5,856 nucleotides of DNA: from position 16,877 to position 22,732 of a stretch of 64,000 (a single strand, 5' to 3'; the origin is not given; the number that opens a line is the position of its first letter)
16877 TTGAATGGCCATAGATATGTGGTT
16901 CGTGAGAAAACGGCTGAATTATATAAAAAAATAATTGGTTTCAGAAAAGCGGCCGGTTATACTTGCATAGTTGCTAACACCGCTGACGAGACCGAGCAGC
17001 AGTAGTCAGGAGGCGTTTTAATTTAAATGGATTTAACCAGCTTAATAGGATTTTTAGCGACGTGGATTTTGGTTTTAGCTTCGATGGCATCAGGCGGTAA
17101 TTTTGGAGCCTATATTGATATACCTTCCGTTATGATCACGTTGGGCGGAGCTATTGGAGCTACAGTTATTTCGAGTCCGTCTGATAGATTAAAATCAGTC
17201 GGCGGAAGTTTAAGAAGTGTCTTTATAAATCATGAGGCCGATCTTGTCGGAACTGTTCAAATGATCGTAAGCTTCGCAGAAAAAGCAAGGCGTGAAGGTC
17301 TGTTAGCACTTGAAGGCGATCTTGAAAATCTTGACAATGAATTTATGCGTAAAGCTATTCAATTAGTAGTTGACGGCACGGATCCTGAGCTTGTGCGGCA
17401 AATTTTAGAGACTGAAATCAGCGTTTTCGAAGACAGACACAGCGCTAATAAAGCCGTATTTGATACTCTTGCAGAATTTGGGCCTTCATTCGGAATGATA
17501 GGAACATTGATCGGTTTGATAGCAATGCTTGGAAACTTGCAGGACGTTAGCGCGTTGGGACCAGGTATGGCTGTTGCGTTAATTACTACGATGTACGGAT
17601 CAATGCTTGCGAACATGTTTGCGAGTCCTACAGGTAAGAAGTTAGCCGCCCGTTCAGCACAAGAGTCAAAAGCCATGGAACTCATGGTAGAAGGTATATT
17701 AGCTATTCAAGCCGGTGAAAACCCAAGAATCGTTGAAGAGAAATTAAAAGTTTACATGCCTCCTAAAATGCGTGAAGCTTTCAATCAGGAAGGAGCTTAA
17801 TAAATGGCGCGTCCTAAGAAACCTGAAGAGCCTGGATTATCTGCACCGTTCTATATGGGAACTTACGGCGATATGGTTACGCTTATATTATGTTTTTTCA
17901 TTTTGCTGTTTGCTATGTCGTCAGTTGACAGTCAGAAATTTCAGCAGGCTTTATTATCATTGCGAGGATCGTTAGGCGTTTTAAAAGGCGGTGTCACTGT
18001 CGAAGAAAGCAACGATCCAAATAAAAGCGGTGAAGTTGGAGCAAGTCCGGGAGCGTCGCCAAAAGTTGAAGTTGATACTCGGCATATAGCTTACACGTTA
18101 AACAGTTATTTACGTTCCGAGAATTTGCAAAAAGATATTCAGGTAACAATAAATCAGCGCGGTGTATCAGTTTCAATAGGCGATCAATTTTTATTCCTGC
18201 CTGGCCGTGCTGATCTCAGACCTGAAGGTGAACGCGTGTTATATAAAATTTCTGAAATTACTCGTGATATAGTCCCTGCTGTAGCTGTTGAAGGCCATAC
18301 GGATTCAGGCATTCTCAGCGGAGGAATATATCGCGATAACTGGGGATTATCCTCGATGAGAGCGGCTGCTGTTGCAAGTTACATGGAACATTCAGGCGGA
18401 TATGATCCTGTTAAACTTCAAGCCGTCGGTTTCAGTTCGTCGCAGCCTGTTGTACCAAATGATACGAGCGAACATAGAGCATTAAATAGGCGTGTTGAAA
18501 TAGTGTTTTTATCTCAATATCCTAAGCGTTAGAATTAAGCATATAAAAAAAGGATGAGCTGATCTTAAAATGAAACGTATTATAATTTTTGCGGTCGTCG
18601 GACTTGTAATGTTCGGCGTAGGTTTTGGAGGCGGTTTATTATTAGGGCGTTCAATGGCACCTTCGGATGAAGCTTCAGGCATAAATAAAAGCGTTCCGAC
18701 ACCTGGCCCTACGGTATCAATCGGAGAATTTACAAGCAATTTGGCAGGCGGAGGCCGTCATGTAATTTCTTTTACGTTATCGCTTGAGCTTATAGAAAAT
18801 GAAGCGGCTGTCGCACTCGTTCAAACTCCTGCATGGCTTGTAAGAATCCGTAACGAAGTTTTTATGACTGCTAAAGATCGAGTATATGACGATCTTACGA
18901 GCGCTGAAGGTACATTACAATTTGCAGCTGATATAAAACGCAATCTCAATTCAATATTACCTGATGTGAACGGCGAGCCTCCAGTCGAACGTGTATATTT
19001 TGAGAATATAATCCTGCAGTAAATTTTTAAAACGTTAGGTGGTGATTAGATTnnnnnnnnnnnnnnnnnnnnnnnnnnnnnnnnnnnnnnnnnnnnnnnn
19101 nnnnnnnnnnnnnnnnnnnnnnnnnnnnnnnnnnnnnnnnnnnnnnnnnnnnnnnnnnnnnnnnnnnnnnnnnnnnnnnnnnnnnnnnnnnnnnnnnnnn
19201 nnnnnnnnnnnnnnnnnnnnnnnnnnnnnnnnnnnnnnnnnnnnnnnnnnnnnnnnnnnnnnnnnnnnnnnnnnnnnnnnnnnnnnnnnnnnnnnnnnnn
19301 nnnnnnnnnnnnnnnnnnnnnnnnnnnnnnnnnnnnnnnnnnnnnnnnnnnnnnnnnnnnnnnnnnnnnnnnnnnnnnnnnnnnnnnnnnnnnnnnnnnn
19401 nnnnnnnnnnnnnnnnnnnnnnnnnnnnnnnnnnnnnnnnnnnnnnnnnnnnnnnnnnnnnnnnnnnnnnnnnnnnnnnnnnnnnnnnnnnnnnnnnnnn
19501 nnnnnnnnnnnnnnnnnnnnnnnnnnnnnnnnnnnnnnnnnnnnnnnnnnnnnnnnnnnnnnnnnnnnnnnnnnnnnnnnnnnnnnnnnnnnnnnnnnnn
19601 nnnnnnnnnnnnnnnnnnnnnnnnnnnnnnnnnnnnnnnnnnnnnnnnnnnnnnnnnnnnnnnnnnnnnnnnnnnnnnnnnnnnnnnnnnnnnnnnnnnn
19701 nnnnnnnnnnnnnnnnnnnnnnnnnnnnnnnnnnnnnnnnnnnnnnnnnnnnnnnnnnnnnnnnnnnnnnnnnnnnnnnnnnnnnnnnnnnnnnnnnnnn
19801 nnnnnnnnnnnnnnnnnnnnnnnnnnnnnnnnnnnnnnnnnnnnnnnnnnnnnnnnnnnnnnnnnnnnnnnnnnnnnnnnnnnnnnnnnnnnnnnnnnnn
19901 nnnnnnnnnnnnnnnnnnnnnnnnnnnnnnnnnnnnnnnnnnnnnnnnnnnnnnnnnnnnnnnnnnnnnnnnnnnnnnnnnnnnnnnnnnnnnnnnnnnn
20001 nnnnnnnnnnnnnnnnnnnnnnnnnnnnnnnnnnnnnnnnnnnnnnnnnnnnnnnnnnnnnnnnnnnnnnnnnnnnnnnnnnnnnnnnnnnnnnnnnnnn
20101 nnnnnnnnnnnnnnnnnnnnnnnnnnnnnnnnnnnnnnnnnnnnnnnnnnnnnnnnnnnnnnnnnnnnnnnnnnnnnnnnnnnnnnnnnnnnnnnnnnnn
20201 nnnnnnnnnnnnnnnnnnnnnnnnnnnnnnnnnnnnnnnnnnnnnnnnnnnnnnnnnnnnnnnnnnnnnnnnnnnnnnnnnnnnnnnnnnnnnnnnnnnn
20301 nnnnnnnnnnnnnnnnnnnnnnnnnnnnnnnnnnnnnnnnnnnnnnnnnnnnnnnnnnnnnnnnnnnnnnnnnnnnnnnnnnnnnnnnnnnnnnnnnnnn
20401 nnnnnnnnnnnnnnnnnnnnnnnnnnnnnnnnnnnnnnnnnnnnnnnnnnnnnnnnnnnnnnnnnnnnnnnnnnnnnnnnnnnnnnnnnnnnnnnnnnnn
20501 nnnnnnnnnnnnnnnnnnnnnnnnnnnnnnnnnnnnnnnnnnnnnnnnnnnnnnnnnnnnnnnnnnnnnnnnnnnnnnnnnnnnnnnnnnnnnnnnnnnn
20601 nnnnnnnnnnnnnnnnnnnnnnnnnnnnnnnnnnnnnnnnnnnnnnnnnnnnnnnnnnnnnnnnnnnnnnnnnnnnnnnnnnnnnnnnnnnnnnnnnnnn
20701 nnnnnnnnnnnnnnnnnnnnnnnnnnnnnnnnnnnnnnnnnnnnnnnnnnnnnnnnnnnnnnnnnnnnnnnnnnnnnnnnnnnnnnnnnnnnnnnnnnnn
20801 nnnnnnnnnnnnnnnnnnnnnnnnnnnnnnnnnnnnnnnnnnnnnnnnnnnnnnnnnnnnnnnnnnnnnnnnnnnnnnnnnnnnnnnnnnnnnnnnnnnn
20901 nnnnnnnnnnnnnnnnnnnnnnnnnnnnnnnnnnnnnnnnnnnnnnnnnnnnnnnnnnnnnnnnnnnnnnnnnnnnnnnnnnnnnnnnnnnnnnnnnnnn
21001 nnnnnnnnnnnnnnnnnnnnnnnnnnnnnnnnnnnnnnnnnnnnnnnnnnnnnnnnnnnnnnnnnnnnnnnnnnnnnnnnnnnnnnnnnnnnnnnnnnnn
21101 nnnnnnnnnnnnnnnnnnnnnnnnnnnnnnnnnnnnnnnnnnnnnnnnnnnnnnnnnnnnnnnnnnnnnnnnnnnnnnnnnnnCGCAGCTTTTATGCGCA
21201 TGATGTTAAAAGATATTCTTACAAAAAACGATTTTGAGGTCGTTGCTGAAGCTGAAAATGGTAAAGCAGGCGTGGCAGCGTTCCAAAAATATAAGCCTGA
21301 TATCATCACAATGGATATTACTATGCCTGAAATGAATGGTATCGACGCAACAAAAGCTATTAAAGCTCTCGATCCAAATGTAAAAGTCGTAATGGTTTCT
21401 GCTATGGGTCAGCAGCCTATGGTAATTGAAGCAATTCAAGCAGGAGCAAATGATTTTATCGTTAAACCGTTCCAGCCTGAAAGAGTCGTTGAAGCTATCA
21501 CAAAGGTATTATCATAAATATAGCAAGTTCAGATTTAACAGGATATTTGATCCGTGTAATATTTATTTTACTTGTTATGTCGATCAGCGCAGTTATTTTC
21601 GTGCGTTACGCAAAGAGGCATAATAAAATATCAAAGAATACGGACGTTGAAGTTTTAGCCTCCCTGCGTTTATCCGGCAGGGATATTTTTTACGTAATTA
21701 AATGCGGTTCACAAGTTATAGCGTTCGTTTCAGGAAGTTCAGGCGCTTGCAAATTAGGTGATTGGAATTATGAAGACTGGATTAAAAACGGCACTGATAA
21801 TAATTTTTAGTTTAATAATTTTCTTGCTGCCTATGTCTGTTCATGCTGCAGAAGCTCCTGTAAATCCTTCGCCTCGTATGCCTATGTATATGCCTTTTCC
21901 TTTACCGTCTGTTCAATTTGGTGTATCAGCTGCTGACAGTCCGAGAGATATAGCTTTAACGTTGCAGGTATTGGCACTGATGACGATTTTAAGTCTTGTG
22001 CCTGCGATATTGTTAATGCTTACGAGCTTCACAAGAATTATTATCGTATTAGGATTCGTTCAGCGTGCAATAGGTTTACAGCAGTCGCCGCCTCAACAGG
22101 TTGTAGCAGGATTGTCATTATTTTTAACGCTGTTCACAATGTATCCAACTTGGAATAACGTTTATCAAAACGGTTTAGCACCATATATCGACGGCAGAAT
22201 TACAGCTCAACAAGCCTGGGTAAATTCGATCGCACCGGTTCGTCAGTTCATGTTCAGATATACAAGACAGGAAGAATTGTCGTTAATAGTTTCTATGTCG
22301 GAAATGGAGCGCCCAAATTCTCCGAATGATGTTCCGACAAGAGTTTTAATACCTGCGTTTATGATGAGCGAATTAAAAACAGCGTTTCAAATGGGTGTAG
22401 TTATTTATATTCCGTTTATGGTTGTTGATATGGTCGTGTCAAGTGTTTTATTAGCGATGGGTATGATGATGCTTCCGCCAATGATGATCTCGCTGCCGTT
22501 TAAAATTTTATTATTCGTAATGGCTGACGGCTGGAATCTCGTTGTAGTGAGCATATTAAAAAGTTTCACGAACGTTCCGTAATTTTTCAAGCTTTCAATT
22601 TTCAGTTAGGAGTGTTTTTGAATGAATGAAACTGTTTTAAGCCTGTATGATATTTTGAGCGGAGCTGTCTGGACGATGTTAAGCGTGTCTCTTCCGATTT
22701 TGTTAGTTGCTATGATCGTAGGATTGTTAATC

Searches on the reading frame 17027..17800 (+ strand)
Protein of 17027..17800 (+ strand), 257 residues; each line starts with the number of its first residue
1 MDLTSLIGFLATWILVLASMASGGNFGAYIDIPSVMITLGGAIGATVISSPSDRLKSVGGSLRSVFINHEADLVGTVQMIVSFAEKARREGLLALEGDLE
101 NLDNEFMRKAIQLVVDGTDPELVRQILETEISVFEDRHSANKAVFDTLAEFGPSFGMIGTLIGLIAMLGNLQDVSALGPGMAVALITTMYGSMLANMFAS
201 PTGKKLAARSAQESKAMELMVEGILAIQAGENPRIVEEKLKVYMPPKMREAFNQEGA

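Call 42: search_protein_families(library=pfam, proteins=[window:17027-17800:+], max_evalue=0.0001)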
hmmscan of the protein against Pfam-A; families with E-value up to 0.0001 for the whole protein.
window:17027-17800:+ (257 aa): 2 families
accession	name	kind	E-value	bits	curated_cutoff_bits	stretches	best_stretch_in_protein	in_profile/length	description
PF01618.21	MotA_ExbB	-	3.6e-31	108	22.9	1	100-218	3-126/127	MotA/TolQ/ExbB proton channel family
PF20560.3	MotA_N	-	1.1e-07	32.4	27.3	1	6-91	1-91/91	Motility protein A N-terminal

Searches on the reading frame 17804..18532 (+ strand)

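Call 42: search_protein_families(library=pfam, proteins=[window:17804-18532:+], max_evalue=0.0001)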
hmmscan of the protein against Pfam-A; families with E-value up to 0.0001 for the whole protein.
window:17804-18532:+ (242 aa): 2 families
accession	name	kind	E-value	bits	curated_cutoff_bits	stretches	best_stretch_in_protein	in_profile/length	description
PF13677.11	MotB_plug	-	1.9e-17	63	24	1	6-56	7-57/58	Membrane MotB of proton-channel complex MotA/MotB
PF00691.25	OmpA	-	1.5e-14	54.6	27.2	1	130-229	1-98/98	OmpA family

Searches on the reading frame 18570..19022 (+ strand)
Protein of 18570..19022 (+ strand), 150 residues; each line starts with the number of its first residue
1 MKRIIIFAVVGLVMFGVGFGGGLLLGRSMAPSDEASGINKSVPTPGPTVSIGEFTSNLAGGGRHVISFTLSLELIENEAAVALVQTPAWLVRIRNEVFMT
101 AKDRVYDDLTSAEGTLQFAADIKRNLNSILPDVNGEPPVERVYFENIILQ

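Call 42: search_protein_families(library=pfam, proteins=[window:18570-19022:+], max_evalue=0.0001)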
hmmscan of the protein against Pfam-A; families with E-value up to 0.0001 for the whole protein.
window:18570-19022:+ (150 aa): 1 family
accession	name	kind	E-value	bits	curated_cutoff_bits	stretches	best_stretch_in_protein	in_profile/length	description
PF03748.19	FliL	-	2.6e-15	57.3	24.6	1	49-150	2-103/103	Flagellar basal body-associated protein FliL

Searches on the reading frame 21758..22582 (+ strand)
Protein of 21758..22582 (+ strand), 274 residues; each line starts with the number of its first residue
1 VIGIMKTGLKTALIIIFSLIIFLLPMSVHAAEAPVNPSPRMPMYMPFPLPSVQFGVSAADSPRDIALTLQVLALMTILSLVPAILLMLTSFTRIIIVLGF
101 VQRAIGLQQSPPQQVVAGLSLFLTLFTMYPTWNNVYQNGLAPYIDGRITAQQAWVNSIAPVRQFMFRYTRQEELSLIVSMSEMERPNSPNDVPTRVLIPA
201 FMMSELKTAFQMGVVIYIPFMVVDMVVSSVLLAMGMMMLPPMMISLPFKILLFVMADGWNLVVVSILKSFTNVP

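Call 43: search_protein_families(library=pfam, proteins=[window:21758-22582:+], max_evalue=0.0001)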
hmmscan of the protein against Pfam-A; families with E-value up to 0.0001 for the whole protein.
window:21758-22582:+ (274 aa): 1 family
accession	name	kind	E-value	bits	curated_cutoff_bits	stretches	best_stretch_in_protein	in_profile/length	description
PF00813.25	FliP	-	1.2e-77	260.6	26.9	1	74-265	1-190/191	FliP family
